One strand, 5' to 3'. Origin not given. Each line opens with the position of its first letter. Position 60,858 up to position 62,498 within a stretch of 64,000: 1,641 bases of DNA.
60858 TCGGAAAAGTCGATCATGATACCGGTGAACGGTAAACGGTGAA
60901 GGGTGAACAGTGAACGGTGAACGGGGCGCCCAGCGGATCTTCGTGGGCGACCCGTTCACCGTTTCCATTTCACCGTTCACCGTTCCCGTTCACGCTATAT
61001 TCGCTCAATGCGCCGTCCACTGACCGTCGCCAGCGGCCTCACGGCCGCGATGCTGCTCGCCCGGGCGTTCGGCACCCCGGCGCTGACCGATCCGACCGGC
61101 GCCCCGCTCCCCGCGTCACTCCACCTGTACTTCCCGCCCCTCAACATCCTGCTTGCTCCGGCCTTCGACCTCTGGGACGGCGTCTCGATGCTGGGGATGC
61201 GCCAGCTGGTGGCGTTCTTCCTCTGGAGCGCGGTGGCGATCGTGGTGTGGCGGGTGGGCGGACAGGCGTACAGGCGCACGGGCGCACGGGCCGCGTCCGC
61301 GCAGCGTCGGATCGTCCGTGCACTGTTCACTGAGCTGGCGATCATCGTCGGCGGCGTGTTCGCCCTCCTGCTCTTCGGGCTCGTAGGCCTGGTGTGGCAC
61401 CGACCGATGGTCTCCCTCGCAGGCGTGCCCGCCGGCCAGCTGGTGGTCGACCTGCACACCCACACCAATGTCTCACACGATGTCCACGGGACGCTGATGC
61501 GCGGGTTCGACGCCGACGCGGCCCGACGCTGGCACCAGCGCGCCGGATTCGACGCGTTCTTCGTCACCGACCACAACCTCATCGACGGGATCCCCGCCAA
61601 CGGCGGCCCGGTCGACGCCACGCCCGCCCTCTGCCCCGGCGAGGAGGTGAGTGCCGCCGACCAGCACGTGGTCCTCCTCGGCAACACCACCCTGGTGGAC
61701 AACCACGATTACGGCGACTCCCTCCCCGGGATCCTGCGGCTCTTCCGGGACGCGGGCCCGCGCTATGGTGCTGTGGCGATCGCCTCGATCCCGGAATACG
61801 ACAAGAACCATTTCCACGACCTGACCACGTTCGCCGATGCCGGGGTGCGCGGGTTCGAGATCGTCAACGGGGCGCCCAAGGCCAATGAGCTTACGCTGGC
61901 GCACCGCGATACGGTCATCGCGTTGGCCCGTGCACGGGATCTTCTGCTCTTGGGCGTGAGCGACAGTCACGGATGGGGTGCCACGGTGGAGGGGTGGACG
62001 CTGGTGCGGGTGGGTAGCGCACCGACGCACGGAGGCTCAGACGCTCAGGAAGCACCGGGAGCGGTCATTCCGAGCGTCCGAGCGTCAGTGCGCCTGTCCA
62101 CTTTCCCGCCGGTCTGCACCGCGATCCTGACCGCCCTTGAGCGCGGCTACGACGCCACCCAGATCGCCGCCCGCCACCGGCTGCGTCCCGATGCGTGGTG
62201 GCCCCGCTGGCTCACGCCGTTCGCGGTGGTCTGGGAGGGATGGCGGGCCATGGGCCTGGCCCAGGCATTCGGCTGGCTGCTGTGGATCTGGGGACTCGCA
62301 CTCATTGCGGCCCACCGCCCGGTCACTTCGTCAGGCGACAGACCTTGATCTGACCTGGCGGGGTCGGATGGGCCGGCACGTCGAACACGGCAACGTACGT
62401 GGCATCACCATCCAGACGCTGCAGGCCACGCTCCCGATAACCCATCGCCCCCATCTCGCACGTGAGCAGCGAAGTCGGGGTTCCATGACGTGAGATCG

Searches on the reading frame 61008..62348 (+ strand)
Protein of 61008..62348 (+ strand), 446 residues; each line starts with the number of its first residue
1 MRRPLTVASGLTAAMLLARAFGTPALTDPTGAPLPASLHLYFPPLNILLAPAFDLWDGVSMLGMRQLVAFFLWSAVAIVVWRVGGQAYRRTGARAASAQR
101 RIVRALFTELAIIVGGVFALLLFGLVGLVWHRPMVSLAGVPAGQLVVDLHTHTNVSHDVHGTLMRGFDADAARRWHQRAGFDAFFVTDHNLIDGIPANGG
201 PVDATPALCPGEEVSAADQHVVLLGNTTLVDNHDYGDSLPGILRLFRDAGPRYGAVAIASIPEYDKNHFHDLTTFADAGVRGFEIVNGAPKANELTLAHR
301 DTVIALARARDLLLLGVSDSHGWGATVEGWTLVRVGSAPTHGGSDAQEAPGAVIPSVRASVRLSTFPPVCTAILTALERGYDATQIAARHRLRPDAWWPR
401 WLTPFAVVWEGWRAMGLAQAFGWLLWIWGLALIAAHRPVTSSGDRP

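Call 40: search_protein_families(library=pfam, proteins=[window:61008-62348:+], max_evalue=0.001)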
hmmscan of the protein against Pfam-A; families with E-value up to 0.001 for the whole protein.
window:61008-62348:+ (446 aa): 0 families

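Call 44: search_protein_families(library=ncbifam, proteins=[window:61008-62348:+], max_evalue=1)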
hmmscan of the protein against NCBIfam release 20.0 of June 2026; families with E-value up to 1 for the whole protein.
window:61008-62348:+ (446 aa): 2 families
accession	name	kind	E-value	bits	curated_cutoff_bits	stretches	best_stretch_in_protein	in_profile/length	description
NF038032.1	CehA_McbA_metalo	domain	5.2e-08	32.7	80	1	147-258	5-112/315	CehA/McbA family metallohydrolase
NF045780.1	TrlF_fam_ATP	equivalog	0.05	12.3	350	1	148-195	9-57/944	TrlF family AAA-like ATPase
